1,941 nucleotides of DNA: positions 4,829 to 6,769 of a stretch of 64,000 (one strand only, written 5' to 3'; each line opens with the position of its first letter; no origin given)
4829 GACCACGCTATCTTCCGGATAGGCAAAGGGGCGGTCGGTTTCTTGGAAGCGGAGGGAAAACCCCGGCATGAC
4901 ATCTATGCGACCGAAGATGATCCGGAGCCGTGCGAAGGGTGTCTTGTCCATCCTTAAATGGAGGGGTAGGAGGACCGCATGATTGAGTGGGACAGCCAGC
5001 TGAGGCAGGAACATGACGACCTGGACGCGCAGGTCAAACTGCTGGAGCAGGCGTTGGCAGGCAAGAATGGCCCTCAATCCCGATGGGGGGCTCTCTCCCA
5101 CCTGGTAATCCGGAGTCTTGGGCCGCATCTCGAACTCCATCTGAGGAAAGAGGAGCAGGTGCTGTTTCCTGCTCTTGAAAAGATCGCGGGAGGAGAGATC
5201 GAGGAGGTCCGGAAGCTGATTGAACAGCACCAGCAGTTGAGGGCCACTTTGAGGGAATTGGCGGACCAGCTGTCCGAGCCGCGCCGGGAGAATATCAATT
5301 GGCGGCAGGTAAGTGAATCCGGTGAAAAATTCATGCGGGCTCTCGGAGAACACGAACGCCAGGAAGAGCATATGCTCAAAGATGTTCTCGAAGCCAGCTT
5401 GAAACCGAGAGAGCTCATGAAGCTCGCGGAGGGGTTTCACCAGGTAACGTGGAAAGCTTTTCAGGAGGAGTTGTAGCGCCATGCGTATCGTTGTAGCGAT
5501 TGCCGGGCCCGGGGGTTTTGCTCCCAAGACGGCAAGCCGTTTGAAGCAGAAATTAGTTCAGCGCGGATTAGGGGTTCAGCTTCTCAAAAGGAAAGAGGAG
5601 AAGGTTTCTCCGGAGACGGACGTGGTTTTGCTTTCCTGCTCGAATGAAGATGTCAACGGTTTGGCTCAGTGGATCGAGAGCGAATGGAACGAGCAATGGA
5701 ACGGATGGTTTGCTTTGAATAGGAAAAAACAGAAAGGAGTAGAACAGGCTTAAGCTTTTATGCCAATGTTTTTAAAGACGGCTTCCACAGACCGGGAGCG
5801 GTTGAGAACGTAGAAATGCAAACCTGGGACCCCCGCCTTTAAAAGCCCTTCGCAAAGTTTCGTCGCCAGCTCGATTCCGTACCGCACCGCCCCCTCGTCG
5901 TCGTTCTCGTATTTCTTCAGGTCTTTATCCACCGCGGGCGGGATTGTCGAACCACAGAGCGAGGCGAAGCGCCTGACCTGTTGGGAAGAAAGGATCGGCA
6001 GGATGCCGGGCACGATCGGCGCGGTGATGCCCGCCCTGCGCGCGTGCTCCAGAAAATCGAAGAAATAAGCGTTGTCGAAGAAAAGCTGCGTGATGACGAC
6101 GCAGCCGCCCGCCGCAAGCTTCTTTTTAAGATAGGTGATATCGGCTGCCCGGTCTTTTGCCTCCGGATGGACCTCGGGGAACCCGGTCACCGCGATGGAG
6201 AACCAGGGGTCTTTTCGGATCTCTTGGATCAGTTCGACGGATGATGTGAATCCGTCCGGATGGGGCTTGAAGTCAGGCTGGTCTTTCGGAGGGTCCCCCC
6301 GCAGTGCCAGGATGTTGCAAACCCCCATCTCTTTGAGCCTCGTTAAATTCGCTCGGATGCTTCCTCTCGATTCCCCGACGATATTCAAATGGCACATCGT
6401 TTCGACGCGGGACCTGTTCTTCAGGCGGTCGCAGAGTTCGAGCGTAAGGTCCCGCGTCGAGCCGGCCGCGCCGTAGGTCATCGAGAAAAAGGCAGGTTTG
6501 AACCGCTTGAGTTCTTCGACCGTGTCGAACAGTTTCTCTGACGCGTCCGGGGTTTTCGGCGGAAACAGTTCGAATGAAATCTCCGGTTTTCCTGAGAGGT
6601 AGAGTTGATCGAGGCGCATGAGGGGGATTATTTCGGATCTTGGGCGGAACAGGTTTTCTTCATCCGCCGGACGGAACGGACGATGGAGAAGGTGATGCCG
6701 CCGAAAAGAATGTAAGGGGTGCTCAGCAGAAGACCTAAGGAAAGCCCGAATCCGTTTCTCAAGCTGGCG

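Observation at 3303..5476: nirK bracketed by two hemerythrin-like genes in a translationally coupled unit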

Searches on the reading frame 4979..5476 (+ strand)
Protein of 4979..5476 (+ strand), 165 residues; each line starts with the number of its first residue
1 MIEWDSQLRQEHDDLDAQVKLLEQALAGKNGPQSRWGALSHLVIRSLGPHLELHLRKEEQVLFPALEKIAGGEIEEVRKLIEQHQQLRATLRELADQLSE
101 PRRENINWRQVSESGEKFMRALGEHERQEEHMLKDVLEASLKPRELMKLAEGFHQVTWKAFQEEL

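Call 3: search_protein_families(library=pfam, proteins=[window:4979-5476:+], max_evalue=0.01)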
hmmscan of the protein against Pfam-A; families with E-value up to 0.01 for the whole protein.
window:4979-5476:+ (165 aa): 3 families
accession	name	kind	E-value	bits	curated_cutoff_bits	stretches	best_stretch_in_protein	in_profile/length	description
PF01814.28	Hemerythrin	-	1.5e-19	71.2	25.3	2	7-134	5-124/127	Hemerythrin HHE cation binding domain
PF21994.1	AGAO-like_N2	-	0.0075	16.9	27.4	0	72-111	3-42/76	AGAO-like N2 domain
PF25785.1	TPR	-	0.0078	17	27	0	76-100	83-107/110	Nucleoprotein TPR-like domain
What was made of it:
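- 4979..5476 (+): HHE2: 165-aa cytoplasmic single-domain hemerythrin-like protein, paralogue of HHE1. PF01814, 71.2 bits (call 3).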

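Call 4: search_protein_families(library=ncbifam, proteins=[window:4979-5476:+], max_evalue=0.01)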
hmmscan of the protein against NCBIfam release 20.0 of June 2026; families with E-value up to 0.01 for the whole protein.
window:4979-5476:+ (165 aa): 5 families
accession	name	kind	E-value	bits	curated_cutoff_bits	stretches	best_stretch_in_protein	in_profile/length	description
TIGR03652.1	FeS_repair_RIC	equivalog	1e-07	32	204.7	1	42-133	113-212/216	iron-sulfur cluster repair di-iron protein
NF008221.0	PRK10992.1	equivalog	1.2e-06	28.2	254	1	45-133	120-212/220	iron-sulfur cluster repair protein YtfE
NF041614.1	FeSrepair_DnrN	equivalog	0.00028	21.2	300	1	50-133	63-150/157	iron-sulfur cluster repair protein DnrN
NF007380.0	PRK09894.1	equivalog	0.00085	18.8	256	1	72-133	67-128/296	diguanylate cyclase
NF042953.1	Hhe_antiphage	equivalog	0.0043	14.4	2000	1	57-152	598-690/1797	DUF4011 domain-containing anti-phage protein Hhe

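Call 7: find_homologous_proteins(query=window:4979-5476:+, max_evalue=0.001)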
Query window:4979-5476:+ (165 aa): 7 proteins with E <= 0.001 among 106 candidates.
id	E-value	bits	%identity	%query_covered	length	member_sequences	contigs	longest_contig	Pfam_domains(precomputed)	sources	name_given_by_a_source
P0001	3.1e-99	348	100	100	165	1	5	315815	PF01814.29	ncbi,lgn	-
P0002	2.6e-88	312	87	100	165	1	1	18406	PF01814.29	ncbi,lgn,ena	-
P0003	9.0e-61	223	63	100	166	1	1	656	PF01814.29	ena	-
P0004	8.5e-39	151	50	98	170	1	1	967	PF01814.29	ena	-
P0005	2.4e-37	147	50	98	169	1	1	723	PF01814.29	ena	-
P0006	3.2e-35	140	47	98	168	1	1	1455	PF01814.29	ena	-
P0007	7.2e-30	122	43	100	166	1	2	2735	PF01814.29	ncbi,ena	-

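Call 8: find_encoding_contigs(protein=P0002, flank=10000, max_places=4)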
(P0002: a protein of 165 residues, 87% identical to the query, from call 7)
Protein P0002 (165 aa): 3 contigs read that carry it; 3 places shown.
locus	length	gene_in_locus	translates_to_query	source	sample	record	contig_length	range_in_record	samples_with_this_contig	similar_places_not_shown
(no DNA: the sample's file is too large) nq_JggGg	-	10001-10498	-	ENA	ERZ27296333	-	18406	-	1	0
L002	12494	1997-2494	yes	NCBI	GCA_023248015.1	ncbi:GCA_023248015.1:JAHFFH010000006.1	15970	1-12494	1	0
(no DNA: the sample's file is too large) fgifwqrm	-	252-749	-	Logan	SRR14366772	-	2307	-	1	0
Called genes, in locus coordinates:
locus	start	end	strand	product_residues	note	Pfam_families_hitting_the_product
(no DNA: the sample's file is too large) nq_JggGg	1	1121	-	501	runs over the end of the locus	PF01565:FAD_binding_4, PF02913:FAD-oxidase_C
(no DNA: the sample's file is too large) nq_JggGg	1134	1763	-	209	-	PF13669:Glyoxalase_4 (weak)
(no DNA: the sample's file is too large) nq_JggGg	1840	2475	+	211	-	PF00027:cNMP_binding, PF13545:HTH_Crp_2, PF25213:HVO_A0261_N (weak), PF00325:Crp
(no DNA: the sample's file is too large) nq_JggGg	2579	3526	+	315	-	PF00989:PAS (weak), PF08448:PAS_4, PF13426:PAS_9, PF00990:GGDEF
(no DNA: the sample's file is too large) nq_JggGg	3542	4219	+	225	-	PF21582:CBM30 (weak)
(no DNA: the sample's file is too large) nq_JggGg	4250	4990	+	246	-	PF13189:Cytidylate_kin2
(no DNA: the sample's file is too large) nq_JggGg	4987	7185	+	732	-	PF02629:CoA_binding, PF13380:CoA_binding_2, PF00549:Ligase_CoA (faint), PF13607:Succ_CoA_lig, PF19045:Ligase_CoA_2, PF13549:ATP-grasp_5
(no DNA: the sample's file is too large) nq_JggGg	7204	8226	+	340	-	PF00389:2-Hacid_dh, PF02826:2-Hacid_dh_C, PF01262:AlaDh_PNT_C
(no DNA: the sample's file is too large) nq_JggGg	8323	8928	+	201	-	PF01814:Hemerythrin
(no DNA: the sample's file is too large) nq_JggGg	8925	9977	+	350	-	PF07731:Cu-oxidase_2 (faint), PF07732:Cu-oxidase_3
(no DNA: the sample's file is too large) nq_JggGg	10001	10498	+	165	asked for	PF01814:Hemerythrin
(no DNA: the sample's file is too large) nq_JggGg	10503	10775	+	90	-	-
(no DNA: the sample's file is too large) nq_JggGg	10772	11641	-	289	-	PF02219:MTHFR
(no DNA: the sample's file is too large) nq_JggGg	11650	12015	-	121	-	-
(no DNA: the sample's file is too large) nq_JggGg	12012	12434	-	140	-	PF04238:DUF420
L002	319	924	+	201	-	PF01814:Hemerythrin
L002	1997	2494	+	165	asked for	PF01814:Hemerythrin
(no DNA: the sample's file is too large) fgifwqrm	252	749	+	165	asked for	PF01814:Hemerythrin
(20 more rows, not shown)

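Call 9: find_encoding_contigs(protein=P0007, flank=10000, max_places=4)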
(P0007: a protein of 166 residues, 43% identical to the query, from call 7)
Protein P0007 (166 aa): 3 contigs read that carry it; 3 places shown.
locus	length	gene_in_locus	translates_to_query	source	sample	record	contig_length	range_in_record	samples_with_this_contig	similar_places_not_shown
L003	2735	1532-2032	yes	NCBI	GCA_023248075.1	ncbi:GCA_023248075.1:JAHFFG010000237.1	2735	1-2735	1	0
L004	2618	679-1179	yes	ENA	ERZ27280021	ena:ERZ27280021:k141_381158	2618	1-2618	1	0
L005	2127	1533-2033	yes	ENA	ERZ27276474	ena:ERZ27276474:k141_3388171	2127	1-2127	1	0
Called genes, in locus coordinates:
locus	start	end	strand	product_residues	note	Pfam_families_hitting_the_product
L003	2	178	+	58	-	?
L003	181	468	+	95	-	-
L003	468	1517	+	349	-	PF07731:Cu-oxidase_2 (faint), PF07732:Cu-oxidase_3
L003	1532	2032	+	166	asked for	PF01814:Hemerythrin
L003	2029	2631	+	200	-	-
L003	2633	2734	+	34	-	?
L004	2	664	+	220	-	?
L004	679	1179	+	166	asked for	PF01814:Hemerythrin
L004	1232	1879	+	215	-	-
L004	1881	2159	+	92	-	-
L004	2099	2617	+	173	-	?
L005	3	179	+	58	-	?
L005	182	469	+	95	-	-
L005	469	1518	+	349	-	PF07731:Cu-oxidase_2 (faint), PF07732:Cu-oxidase_3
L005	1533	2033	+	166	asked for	PF01814:Hemerythrin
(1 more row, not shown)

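Call 10: find_encoding_contigs(protein=P0006, flank=10000, max_places=4)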
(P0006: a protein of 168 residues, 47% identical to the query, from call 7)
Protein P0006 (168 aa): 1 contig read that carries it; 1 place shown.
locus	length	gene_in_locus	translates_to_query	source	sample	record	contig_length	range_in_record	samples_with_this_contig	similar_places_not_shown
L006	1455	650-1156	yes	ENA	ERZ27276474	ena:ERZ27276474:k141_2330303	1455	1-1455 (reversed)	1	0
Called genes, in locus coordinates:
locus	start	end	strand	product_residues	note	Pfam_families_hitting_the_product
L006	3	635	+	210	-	?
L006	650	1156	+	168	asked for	PF01814:Hemerythrin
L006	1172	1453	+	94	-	?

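Call 27: search_solved_structures(query=window:4979-5473:+, max_evalue=1, show_alignments=2)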
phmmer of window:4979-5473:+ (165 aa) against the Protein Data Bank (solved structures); distinct sequences matched with E-value up to 1: 9.
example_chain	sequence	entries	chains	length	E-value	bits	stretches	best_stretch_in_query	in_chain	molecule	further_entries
7bhb_A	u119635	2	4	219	0.03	17.8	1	14-130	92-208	Iron-sulfur cluster repair protein YtfE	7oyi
4d49_A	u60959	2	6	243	0.05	17.1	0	64-108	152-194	ARMADILLO REPEAT PROTEIN ARM00027 | YIII(Dq.V1)4CPAF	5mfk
4d4e_A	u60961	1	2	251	0.051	17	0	63-100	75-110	ARMADILLO REPEAT PROTEIN ARM00016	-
5fnn_A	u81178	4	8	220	0.061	16.8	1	14-126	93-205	IRON-SULFUR CLUSTER REPAIR PROTEIN YTFE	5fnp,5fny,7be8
7bha_A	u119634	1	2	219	0.063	16.7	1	14-126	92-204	Iron-sulfur cluster repair protein YtfE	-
7bhc_A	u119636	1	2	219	0.13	15.7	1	18-126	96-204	Iron-sulfur cluster repair protein YtfE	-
4w7y_A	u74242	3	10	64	0.27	14.7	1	76-126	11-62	B-cell receptor-associated protein 29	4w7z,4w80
3bcy_A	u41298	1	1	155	0.28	14.6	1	113-160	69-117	Protein YER067W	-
5tgw_A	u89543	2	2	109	0.85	13.1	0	73-147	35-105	PS1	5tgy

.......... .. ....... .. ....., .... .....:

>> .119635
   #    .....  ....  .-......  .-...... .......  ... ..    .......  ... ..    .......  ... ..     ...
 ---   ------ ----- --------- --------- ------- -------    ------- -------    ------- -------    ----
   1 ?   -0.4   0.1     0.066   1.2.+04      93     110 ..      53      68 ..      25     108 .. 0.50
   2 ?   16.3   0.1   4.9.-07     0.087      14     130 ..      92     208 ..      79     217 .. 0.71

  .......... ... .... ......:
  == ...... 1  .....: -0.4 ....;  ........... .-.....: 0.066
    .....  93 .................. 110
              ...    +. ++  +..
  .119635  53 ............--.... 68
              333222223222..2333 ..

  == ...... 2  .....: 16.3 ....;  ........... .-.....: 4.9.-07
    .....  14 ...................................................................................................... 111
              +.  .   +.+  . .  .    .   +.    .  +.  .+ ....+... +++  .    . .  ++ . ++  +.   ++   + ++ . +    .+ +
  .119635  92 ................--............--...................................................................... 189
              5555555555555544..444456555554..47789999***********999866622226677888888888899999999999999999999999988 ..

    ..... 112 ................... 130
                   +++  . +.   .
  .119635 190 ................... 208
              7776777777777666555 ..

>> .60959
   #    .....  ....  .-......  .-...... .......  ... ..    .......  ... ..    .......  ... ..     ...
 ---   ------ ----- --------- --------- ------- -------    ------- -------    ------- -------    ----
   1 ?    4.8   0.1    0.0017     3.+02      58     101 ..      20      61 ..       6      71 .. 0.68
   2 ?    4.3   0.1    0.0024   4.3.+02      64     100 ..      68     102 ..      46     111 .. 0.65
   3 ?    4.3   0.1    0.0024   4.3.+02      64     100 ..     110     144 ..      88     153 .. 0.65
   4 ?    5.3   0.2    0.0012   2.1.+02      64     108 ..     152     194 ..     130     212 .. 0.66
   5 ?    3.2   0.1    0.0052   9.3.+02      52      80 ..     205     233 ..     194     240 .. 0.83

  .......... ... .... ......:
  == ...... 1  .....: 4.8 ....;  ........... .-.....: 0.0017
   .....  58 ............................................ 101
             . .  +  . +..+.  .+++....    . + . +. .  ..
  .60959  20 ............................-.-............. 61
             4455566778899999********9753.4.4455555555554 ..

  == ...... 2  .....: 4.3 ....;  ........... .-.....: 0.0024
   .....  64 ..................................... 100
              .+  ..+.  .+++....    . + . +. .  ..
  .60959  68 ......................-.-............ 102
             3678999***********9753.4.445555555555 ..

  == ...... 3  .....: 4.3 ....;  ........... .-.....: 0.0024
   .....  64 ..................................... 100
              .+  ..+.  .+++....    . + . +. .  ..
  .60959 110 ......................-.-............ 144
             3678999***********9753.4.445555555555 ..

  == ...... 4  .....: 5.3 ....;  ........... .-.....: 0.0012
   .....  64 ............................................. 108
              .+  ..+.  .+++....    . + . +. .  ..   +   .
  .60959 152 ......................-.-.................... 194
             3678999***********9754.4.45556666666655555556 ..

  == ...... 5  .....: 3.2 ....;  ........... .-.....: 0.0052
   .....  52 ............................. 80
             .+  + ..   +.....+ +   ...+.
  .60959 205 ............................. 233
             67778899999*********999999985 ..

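Call 39: predict_structure(alignment_id=A3)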
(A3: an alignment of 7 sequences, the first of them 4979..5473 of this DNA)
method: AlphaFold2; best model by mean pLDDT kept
length: 165 residues; sequences in the alignment: 7
mean_pLDDT: 80.8   pTM: 0.76
mean pLDDT of the five models: 80.8, 72.0, 65.5, 62.4, 59.2
residues with pLDDT >= 90: 25; 70-90: 115; 50-70: 20; < 50: 5
segments of 3 or more residues with pLDDT < 50: 1-4
pLDDT, mean of each block of 10 residues (from residue 1): 56 78 81 82 86 89 85 85 93 88 78 89 88 73 73 76 63
secondary structure, 60 per line:
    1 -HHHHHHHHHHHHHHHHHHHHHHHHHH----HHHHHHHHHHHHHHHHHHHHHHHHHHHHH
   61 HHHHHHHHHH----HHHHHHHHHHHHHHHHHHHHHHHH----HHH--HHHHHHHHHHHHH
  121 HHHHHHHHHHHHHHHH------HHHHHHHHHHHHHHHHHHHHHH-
elements in order: H2-27 H32-70 H75-98 H108-136 H143-164
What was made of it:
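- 4979..5476 (+): AF2 pLDDT is 80.8 (call 39).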

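Call 44: fold_search(model_id=the predicted structure, library=pdb)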
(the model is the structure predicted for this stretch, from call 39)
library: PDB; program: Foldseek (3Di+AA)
matches with E <= 10: 551; with E <= 0.001: 0
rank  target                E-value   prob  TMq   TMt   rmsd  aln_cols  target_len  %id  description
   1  3cax                  5.5e-03  1.00  0.56  0.30   4.9       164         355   22  Crystal structure of uncharacterized protein PF0695 (released 2008-03-18)
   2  3v5z_B                1.2e-01  1.00  0.58  0.61   4.6       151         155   15  Structure of FBXL5 hemerythrin domain, C2 cell, grown anaerobically (released 2012-01-25)
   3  8tn1_A                1.2e-01  0.96  0.43  0.46   5.9       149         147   13  De novo designed protein binds poly ADP ribose polymerase inhibitors (PARPi) - apo (released 2024-04-24)
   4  3v5x_A                1.7e-01  0.99  0.55  0.59   5.0       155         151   15  Structure of FBXL5 hemerythrin domain, C2 cell (released 2012-01-25)
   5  3u9j_A                2.1e-01  0.99  0.60  0.63   4.1       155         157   14  Crystal structure of oxidized human FBXL5 hemerythrin like domain (released 2012-02-22)
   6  4qin                  2.4e-01  0.66  0.35  0.16  13.8       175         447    9  Structure of the human smoothened receptor in complex with SAG1.5 (released 2014-07-23)
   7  2l6f_MODEL_1_A        2.4e-01  0.54  0.37  0.36  11.9       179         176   11  NMR Solution structure of FAT domain of FAK complexed with LD2 and LD4 motifs of PAXILLIN (released 2012-05-30)
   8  3v5y_A                2.6e-01  0.99  0.59  0.63   4.2       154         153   15  Structure of FBXL5 hemerythrin domain, P2(1) cell (released 2012-01-25)
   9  3v5y_B                2.7e-01  0.97  0.53  0.58   5.3       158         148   15  Structure of FBXL5 hemerythrin domain, P2(1) cell (released 2012-01-25)
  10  6iql_B                2.9e-01  0.51  0.33  0.19  17.0       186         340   10  Crystal structure of dopamine receptor D4 bound to the subtype-selective ligand, L745870 (released 2019-12-04)
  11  5l7d_A                4.1e-01  0.75  0.40  0.14  13.7       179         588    8  Structure of human Smoothened in complex with cholesterol (released 2016-07-20)
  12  3hnj_A                4.3e-01  0.87  0.39  0.56   5.3       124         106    9  Crystal structure of the Zn-induced tetramer of the engineered cyt cb562 variant RIDC-2 (released 2010-02-09)
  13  1k05_A                4.3e-01  0.60  0.35  0.40   6.6       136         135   12  Crystal structure of the Focal Adhesion Targeting Domain of Focal Adhesion Kinase (released 2002-01-30)
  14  3s9o_C                4.3e-01  0.60  0.36  0.40   6.4       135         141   11  The Focal Adhesion Targeting (FAT) domain of the Focal Adhesion Kinase showing N-terminal interactions in cis (released 2012-06-06)
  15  1m6t                  4.6e-01  0.87  0.42  0.60   5.7       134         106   10  CRYSTAL STRUCTURE OF B562RIL, A REDESIGNED FOUR HELIX BUNDLE (released 2002-11-06)
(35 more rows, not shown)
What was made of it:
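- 4979..5476 (+): Foldseek top hits are 3cax and the FBXL5 hemerythrin domain (call 44).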

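Call 80: search_protein_families(library=ncbifam, proteins=[L003:2029-2631:+], max_evalue=0.01)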
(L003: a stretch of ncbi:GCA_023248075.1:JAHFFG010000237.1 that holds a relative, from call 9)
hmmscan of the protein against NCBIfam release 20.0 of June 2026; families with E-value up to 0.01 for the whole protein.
L003:2029-2631:+ (200 aa): 0 families

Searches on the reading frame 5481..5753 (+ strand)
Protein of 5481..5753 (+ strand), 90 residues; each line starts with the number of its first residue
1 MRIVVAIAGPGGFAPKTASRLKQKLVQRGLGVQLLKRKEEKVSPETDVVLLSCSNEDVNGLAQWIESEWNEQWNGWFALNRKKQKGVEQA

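Call 3: search_protein_families(library=pfam, proteins=[window:5481-5753:+], max_evalue=0.01)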
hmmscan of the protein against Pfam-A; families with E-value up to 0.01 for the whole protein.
window:5481-5753:+ (90 aa): 0 families

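Call 4: search_protein_families(library=ncbifam, proteins=[window:5481-5753:+], max_evalue=0.01)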
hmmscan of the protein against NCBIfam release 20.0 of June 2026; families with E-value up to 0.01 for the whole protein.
window:5481-5753:+ (90 aa): 0 families
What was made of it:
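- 5481..5753 (+): orf90: 90-aa ORF of unknown function, last gene of the unit. No Pfam or NCBIfam match (calls 3, 4).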

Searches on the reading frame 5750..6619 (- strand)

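Call 3: search_protein_families(library=pfam, proteins=[window:5750-6619:-], max_evalue=0.01)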
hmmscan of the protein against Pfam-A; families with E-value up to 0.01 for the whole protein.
window:5750-6619:- (289 aa): 1 family
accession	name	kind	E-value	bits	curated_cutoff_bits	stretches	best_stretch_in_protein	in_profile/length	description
PF02219.23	MTHFR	-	7.1e-87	291.8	24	1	3-286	2-287/287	Methylenetetrahydrofolate reductase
